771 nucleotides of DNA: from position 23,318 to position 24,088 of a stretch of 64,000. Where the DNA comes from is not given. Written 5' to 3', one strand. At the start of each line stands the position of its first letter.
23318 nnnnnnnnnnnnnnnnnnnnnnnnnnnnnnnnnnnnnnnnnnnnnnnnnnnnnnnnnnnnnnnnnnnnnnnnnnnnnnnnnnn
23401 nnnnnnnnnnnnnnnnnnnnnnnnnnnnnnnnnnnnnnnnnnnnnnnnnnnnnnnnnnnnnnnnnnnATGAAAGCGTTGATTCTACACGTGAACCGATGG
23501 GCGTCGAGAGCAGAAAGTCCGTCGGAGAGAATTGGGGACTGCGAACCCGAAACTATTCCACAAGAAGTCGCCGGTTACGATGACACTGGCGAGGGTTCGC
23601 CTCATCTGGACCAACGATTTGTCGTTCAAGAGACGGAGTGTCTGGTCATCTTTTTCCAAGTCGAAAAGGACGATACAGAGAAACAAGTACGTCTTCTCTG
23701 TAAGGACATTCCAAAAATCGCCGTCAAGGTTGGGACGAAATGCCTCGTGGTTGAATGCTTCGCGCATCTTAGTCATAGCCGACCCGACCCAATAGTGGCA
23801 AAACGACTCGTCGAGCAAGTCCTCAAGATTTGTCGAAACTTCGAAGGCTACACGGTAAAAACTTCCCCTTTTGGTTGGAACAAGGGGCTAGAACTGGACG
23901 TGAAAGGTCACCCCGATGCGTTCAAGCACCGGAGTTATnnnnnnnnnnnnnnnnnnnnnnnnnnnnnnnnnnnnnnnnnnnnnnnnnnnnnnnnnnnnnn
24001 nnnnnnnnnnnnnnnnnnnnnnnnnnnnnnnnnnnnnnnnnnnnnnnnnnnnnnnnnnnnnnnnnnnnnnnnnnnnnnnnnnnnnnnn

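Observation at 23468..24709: Free-standing archaeal-type ThrRS editing-domain (DTD-like fold) homologue convergent with an aspartate racemase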

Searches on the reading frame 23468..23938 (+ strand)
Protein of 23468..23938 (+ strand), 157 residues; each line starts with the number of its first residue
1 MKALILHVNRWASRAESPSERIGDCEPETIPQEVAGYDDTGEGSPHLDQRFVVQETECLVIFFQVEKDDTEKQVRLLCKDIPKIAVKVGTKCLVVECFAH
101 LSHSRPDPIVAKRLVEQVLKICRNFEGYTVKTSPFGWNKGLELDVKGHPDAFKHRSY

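Call 3: search_protein_families(library=pfam, proteins=[window:23468-23938:+], max_evalue=1)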
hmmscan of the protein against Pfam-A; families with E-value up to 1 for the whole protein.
window:23468-23938:+ (157 aa): 2 families
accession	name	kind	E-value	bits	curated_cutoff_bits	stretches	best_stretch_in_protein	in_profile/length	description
PF08915.16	tRNA-Thr_ED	-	8.1e-22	78.2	30.2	1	54-151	32-131/137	Archaea-specific editing domain of threonyl-tRNA synthetase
PF02580.21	Tyr_Deacylase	-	0.0022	18.7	25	0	50-84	17-51/144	D-Tyr-tRNA(Tyr) deacylase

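Call 4: search_protein_families(library=ncbifam, proteins=[window:23468-23938:+], max_evalue=1)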
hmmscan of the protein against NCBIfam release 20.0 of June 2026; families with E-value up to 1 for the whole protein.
window:23468-23938:+ (157 aa): 3 families
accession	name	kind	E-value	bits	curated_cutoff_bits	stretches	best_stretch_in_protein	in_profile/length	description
NF003068.0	PRK03991.1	equivalog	1.1e-18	67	484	1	54-149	33-130/613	threonine--tRNA ligase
NF011500.0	PRK14938.1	equivalog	3.2e-12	46.1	362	1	54-149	32-125/387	Ser-tRNA(Thr) hydrolase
TIGR00418.1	thrS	equivalog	0.054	12.4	383.65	1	55-149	17-115/565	threonine--tRNA ligase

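Call 8: find_homologous_proteins(query=window:23468-23938:+)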
Query window:23468-23938:+ (157 aa): 10 proteins with E <= 0.001 among 23 candidates.
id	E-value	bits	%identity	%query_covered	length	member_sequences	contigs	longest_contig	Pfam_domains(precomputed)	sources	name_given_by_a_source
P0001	3.8e-103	360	100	100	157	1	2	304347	PF08915.17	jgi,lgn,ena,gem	jgi:hypothetical protein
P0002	4.6e-85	301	85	100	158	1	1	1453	PF08915.17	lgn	-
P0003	1.3e-83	297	86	100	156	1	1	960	PF08915.17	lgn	-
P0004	2.2e-83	296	87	100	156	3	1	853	PF08915.17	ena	-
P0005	4.2e-57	210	66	100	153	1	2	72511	PF08915.17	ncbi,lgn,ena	-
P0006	1.4e-52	196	61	100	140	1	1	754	PF08915.17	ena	-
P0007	9.7e-50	187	59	100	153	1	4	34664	PF08915.17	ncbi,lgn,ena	-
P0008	1.6e-42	163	55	100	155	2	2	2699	PF08915.17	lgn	-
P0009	1.2e-31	128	62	64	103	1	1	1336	PF08915.17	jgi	jgi:hypothetical protein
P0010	9.2e-27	112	44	100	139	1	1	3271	PF08915.17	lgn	-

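Call 10: search_solved_structures(query=window:23468-23938:+, max_evalue=1, show_alignments=3)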
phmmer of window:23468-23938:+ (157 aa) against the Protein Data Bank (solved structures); distinct sequences matched with E-value up to 1: 15.
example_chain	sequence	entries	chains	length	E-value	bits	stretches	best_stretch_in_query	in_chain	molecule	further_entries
4rrf_A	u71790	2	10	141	1.1e-10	44.9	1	56-150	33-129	Threonine--tRNA ligase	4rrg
4rrl_A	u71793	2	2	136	1.4e-09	41.3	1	57-157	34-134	Probable threonine--tRNA ligase 2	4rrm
4rrj_A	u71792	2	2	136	1.8e-09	40.9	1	57-156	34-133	Probable threonine--tRNA ligase 2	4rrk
4rr6_A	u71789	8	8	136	1.8e-09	40.9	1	57-156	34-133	Probable threonine--tRNA ligase 2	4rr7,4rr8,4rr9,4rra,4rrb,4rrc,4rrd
1y2q_A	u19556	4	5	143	2.6e-09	40.4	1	56-152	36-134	Threonyl-tRNA synthetase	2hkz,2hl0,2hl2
2hl1_A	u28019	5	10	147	2.8e-09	40.3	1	56-152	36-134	Threonyl-tRNA synthetase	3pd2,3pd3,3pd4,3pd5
4rrh_A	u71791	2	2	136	1.3e-08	38.2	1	57-156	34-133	Probable threonine--tRNA ligase 2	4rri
4rrq_A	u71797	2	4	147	2e-08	37.6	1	56-152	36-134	Threonine--tRNA ligase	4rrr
4s0j_A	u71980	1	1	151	7.8e-08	35.6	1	56-152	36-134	Threonine--tRNA ligase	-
4s0l_A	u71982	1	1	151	1.4e-07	34.8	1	56-152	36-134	Threonine--tRNA ligase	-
4s0i_A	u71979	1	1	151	1.5e-07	34.7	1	56-152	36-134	Threonine--tRNA ligase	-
4s0k_A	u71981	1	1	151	2.7e-07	33.9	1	56-152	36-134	Threonine--tRNA ligase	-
4s03_A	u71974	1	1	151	3.8e-07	33.4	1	56-152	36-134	Threonine--tRNA ligase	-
4s02_A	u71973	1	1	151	9.9e-07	32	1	56-152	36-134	Threonine--tRNA ligase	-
5xxb_N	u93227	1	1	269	0.12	15.5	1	57-130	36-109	Ribosomal protein uL13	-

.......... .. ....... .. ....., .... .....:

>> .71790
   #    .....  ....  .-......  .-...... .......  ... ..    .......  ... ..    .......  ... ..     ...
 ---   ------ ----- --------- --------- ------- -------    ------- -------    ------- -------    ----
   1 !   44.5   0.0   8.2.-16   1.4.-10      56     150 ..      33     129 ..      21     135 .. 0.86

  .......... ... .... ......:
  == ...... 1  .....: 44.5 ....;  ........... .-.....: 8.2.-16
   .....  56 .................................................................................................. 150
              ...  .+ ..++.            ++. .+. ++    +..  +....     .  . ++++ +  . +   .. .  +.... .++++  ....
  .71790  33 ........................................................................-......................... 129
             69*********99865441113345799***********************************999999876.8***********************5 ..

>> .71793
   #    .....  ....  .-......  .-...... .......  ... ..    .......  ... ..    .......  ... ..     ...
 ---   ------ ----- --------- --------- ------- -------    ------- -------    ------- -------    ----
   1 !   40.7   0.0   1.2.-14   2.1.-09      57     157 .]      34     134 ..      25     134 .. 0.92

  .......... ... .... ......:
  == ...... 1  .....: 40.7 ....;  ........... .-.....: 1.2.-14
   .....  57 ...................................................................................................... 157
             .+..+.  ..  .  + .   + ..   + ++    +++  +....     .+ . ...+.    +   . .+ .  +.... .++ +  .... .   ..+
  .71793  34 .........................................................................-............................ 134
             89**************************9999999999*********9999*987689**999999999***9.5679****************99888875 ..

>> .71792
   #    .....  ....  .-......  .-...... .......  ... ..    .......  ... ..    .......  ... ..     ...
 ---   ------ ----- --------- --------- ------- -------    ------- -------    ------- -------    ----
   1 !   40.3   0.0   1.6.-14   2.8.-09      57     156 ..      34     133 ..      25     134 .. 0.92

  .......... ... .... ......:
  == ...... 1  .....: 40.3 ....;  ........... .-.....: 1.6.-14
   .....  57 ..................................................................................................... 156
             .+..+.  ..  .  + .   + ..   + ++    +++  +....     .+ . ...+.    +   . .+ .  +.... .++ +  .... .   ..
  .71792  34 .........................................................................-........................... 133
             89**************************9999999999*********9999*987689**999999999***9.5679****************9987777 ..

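Call 13: find_encoding_contigs(protein=P0005, flank=10000, max_places=4)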
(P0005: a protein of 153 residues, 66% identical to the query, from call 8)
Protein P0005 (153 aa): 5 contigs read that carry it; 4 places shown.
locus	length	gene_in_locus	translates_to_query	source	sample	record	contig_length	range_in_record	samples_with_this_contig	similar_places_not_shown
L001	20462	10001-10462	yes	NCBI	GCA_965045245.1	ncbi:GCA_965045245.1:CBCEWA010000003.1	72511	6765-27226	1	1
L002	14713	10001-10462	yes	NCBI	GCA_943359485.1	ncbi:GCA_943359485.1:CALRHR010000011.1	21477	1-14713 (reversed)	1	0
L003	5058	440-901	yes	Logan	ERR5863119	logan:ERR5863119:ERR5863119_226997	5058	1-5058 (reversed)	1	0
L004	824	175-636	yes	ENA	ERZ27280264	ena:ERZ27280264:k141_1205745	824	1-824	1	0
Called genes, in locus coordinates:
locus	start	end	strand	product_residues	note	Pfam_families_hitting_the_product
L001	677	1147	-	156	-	PF02643:DUF192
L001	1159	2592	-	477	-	PF00278:Orn_DAP_Arg_deC (weak), PF02784:Orn_Arg_deC_N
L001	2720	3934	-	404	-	PF01702:TGT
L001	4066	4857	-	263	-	PF04085:MreC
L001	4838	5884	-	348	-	PF06723:MreB_Mbl, PF00022:Actin (weak), PF11104:PilM_2 (faint), PF00012:HSP70, PF14450:FtsA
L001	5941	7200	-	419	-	PF00587:tRNA-synt_2b, PF03129:HGTP_anticodon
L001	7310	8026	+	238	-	PF00318:Ribosomal_S2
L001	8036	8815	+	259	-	PF00889:EF_TS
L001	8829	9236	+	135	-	-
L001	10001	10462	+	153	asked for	PF08915:tRNA-Thr_ED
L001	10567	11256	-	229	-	PF01177:Asp_Glu_race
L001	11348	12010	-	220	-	-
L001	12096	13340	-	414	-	PF13506:Glyco_transf_21 (faint), PF03142:Chitin_synth_2 (faint), PF00535:Glycos_transf_2, PF10111:Glyco_tranf_2_2, PF13641:Glyco_tranf_2_3, PF01644:Chitin_synth_1 (faint), PF13632:Glyco_trans_2_3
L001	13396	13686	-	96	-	PF04070:DUF378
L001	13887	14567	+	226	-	PF13098:Thioredoxin_2 (faint), PF01323:DSBA (weak), PF13462:Thioredoxin_4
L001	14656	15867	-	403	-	PF03979:Sigma70_r1_1, PF00140:Sigma70_r1_2, PF04542:Sigma70_r2, PF04539:Sigma70_r3, PF04545:Sigma70_r4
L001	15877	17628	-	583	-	PF01807:Zn_ribbon_DnaG, PF08275:DNAG_N, PF01751:Toprim, PF13155:Toprim_2, PF13662:Toprim_4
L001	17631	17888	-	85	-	PF15738:YafQ_toxin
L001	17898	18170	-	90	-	-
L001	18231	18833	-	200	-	-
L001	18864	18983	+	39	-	-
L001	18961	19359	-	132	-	PF02452:PemK_toxin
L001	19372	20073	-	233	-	-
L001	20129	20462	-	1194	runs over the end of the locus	PF04997:RNA_pol_Rpb1_1, PF00623:RNA_pol_Rpb1_2, PF04983:RNA_pol_Rpb1_3, PF04998:RNA_pol_Rpb1_5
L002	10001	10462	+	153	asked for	PF08915:tRNA-Thr_ED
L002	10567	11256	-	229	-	PF01177:Asp_Glu_race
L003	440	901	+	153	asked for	PF08915:tRNA-Thr_ED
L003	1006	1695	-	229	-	PF01177:Asp_Glu_race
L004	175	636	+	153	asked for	PF08915:tRNA-Thr_ED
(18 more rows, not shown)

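Call 14: find_encoding_contigs(protein=P0007, flank=10000, max_places=4)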
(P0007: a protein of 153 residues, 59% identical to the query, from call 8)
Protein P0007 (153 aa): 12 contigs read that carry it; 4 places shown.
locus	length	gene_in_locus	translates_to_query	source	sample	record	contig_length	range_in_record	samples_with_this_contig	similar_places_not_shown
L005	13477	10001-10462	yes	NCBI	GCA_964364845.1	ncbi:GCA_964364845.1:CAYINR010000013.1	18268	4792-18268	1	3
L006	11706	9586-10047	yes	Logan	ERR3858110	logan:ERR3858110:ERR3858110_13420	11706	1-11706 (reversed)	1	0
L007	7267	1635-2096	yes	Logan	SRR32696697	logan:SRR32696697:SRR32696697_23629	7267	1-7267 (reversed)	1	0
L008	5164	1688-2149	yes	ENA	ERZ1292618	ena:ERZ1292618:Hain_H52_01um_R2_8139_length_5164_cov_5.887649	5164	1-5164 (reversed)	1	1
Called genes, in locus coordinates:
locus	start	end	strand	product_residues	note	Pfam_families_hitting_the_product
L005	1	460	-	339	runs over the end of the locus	PF02086:MethyltransfD12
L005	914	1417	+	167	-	PF04002:RadC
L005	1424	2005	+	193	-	PF13338:AbiEi_4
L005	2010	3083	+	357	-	PF08843:AbiEii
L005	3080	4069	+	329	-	PF00005:ABC_tran, PF13304:AAA_21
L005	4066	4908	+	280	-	-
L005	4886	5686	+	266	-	PF06182:ABC2_membrane_6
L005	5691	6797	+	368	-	PF13228:DUF4037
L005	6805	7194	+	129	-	PF11969:DcpS_C (weak), PF01230:HIT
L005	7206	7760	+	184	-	PF14907:NTP_transf_5, PF10706:Aminoglyc_resit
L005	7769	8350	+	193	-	-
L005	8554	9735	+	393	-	PF01409:tRNA-synt_2d, PF03147:FDX-ACB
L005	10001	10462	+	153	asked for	PF08915:tRNA-Thr_ED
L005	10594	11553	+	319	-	PF01266:DAO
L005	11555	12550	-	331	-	PF02615:Ldh_2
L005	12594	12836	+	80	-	-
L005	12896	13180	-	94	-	-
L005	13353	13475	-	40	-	?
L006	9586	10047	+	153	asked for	PF08915:tRNA-Thr_ED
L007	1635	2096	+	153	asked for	PF08915:tRNA-Thr_ED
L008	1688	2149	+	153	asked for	PF08915:tRNA-Thr_ED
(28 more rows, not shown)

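Call 15: find_encoding_contigs(protein=P0010, flank=5000, max_places=3)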
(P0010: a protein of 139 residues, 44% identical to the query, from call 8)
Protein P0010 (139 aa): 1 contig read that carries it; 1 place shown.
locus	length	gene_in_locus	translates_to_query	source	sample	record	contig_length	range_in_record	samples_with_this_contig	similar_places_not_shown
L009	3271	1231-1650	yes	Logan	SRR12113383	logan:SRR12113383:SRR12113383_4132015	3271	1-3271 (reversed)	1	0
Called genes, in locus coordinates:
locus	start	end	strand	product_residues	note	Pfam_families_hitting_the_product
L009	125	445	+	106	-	PF01371:Trp_repressor, PF13384:HTH_23 (weak)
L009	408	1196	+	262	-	-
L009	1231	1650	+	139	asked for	PF08915:tRNA-Thr_ED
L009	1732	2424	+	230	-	PF01177:Asp_Glu_race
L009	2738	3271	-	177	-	?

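Call 16: find_encoding_contigs(protein=P0008, flank=5000, max_places=3)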
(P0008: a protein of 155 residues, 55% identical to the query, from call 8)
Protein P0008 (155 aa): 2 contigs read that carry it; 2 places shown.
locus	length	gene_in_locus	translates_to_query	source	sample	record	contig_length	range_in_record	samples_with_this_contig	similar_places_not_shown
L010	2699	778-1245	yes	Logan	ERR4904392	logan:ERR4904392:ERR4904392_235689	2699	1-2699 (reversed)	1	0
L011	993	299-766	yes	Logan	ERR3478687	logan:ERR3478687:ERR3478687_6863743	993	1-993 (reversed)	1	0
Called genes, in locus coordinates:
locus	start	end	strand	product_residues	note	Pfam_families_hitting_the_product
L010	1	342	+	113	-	?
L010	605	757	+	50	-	-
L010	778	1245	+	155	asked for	PF08915:tRNA-Thr_ED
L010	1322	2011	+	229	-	PF01177:Asp_Glu_race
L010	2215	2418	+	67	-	-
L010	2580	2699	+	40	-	?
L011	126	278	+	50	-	-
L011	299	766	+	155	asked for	PF08915:tRNA-Thr_ED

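Call 17: search_protein_representatives(alignment_id=A1)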
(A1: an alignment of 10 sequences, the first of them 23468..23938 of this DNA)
Query: 10 sequences, 152 profile positions. Proteins with E-value up to 0.001 (for the whole library): 620; up to 1e-10: 124; up to 1e-30: 7. The best 150 are listed.
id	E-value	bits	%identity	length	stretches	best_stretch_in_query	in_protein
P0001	1.1e-80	285.2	-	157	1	1-152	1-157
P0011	3.1e-49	183.1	-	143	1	1-152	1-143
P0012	6.6e-43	162.6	-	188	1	16-152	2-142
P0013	7.2e-42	159.2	-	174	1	1-152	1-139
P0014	9.7e-42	158.8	-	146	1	1-152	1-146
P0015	3.4e-40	153.8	-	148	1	1-152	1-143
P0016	1.2e-36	142.3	-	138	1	1-152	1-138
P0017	1.5e-30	122.4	-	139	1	1-151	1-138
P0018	5.7e-29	117.3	-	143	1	1-152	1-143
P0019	6.2e-29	117.2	-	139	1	1-151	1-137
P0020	9.6e-23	97.1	-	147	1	48-139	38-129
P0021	1.3e-22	96.7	-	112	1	1-107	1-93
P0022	6.4e-21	91.2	-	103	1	54-151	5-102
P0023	6.0e-20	88.0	-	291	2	27-138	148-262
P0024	1.2e-19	87.0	-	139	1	1-151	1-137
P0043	9.7e-14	67.9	-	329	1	45-144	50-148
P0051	4.0e-13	65.9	-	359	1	48-144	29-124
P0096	2.3e-11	60.2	-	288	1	43-152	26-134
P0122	7.1e-11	58.6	-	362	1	26-146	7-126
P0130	8.3e-11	58.4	-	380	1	1-151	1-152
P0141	1.7e-10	57.4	-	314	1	1-152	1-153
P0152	2.1e-10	57.0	-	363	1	1-143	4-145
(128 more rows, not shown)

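Call 18: predict_structure(alignment_id=A1)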
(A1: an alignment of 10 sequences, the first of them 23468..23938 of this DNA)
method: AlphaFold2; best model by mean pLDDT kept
length: 157 residues; sequences in the alignment: 10
mean_pLDDT: 80.0   pTM: 0.76
mean pLDDT of the five models: 80.0, 79.2, 71.5, 71.0, 59.1
residues with pLDDT >= 90: 55; 70-90: 66; 50-70: 22; < 50: 14
segments of 3 or more residues with pLDDT < 50: 32-39, 41-46
pLDDT, mean of each block of 10 residues (from residue 1): 92 81 67 47 49 80 88 92 94 86 68 88 94 81 88 87
secondary structure, 60 per line:
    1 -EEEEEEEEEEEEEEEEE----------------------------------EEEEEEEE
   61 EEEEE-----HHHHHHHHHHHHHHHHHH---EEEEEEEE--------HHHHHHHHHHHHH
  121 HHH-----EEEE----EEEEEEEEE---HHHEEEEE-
elements in order: E2-18 E53-65 H71-88 E92-99 H108-123 E129-132 E137-145 E152-156

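Call 21: fold_search(model_id=the predicted structure, library=pdb)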
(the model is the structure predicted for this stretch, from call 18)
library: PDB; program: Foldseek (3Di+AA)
matches with E <= 10: 893; with E <= 0.001: 74
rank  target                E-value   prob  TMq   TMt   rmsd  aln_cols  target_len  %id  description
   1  3pd5_A                4.2e-13  1.00  0.74  0.81   3.6       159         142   27  Crystal structure of the editing domain of threonyl-tRNA synthetase from Pyrococcus abyssi in complex with an analog o (released 2010-12-08)
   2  4rrf_A                7.0e-13  1.00  0.73  0.83   3.1       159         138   24  Editing domain of threonyl-tRNA synthetase from Methanococcus jannaschii with L-Ser3AA (released 2015-07-15)
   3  4rrq_B                7.5e-13  1.00  0.75  0.79   3.6       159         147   25  K121M mutant of N-terminal editing domain of threonyl-tRNA synthetase from Pyrococcus abyssi with L-Ser3AA (released 2015-07-15)
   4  4s0i                  8.6e-13  1.00  0.74  0.82   3.5       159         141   24  Biphenylalanine modified threonyl-tRNA synthetase from Pyrococcus abyssi: 11BIF, 42F, 79S, and 123A mutant (released 2015-03-18)
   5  4s03                  9.1e-13  1.00  0.74  0.82   3.6       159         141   26  Biphenylalanine modified threonyl-tRNA synthetase from Pyrococcus abyssi: I11BIF, Y79I, and F123A mutant (released 2015-03-18)
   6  4rrf_B                9.8e-13  1.00  0.73  0.83   2.9       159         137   24  Editing domain of threonyl-tRNA synthetase from Methanococcus jannaschii with L-Ser3AA (released 2015-07-15)
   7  3pd3_A                9.8e-13  1.00  0.75  0.80   3.5       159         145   26  Crystal structure of the editing domain of threonyl-tRNA synthetase from Pyrococcus abyssi in complex with threonyl-3' (released 2010-12-08)
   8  3pd4_A                9.8e-13  1.00  0.74  0.80   3.6       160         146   27  Crystal structure of the editing domain of threonyl-tRNA synthetase from Pyrococcus abyssi in complex with glycyl-3'-a (released 2010-12-08)
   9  4s0j                  1.1e-12  1.00  0.74  0.82   3.5       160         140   26  Biphenylalanine modified threonyl-tRNA synthetase from Pyrococcus abyssi: 11BIF, 42F, 79S, and 123V mutant (released 2015-03-18)
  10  4rrf_E                1.2e-12  1.00  0.73  0.81   4.0       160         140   24  Editing domain of threonyl-tRNA synthetase from Methanococcus jannaschii with L-Ser3AA (released 2015-07-15)
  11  4rrr_B                1.5e-12  1.00  0.74  0.81   3.6       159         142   25  K121M mutant of N-terminal editing domain of threonyl-tRNA synthetase from Pyrococcus abyssi with L-Thr3AA (released 2015-07-15)
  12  2hl1_B                1.8e-12  1.00  0.75  0.80   3.5       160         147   26  Crystal structure of the editing domain of threonyl-tRNA synthetase from Pyrococcus abyssi in complex with seryl-3'-am (released 2006-08-29)
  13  4rrr_A                1.9e-12  1.00  0.75  0.82   2.8       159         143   25  K121M mutant of N-terminal editing domain of threonyl-tRNA synthetase from Pyrococcus abyssi with L-Thr3AA (released 2015-07-15)
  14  1y2q                  1.9e-12  1.00  0.73  0.79   3.8       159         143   26  Crystal structure of the editing domain of threonyl-tRNA synthetase from Pyrococcus abyssi (released 2005-06-14)
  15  4s0l                  2.0e-12  1.00  0.74  0.81   3.5       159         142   24  Biphenylalanine modified threonyl-tRNA synthetase from Pyrococcus abyssi: I11BIF, Y79V, and F123V mutant (released 2015-03-18)
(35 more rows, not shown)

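Call 25: find_related_loci(query=A1, collection=genome_contigs, flank=8000)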
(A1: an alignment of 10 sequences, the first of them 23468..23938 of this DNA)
Query A1 (157 aa) in genome_contigs; peptide patterns used: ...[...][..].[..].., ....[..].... (x = any residue, [..] = any of these).
34 stretches matched a pattern; 8 encode a relative of the query (tblastn E <= 1e-3); 8 distinct loci.
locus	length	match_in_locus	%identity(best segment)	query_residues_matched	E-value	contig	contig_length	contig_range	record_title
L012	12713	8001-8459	66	1-157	3e-62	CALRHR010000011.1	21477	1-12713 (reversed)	MAG: Candidatus Nomurabacteria bacterium isolate TrH-25oct19-200 genome assembly, contig: TrH-25oct19-C4588, whole genom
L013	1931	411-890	51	1-156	3e-47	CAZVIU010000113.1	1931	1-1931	MAG TPA_asm: uncultured Gammaproteobacteria bacterium isolate binchicken_co21_267 genome assembly, contig: NODE_145671_l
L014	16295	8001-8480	52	1-156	8e-44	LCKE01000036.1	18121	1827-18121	MAG: Parcubacteria group bacterium GW2011_GWF2_45_11 UW91_C0036, whole genome shotgun sequence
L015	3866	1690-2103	41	1-157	5e-34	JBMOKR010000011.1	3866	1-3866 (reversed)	MAG: Patescibacteria group bacterium isolate Betzabe_MAG003 MAG003_11, whole genome shotgun sequence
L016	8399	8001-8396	42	1-151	3e-32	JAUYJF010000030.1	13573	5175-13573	MAG: Candidatus Yanofskybacteria bacterium isolate C24_metabat.bin.125 C24_k141_653637, whole genome shotgun sequence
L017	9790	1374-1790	41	1-157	1e-27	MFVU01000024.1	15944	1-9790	MAG: Candidatus Nomurabacteria bacterium RIFCSPLOWO2_12_FULL_44_11 rifcsplowo2_12_scaffold_5036, whole genome shotgun se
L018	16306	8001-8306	43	57-157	6e-21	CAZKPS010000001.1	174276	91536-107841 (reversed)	MAG TPA_asm: uncultured Candidatus Saccharibacteria bacterium isolate binchicken_co326_56 genome assembly, contig: NODE_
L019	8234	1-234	29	27-89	2e-4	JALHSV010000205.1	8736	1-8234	MAG: Thermodesulfovibrionales bacterium isolate PFL7 seq_1064223, whole genome shotgun sequence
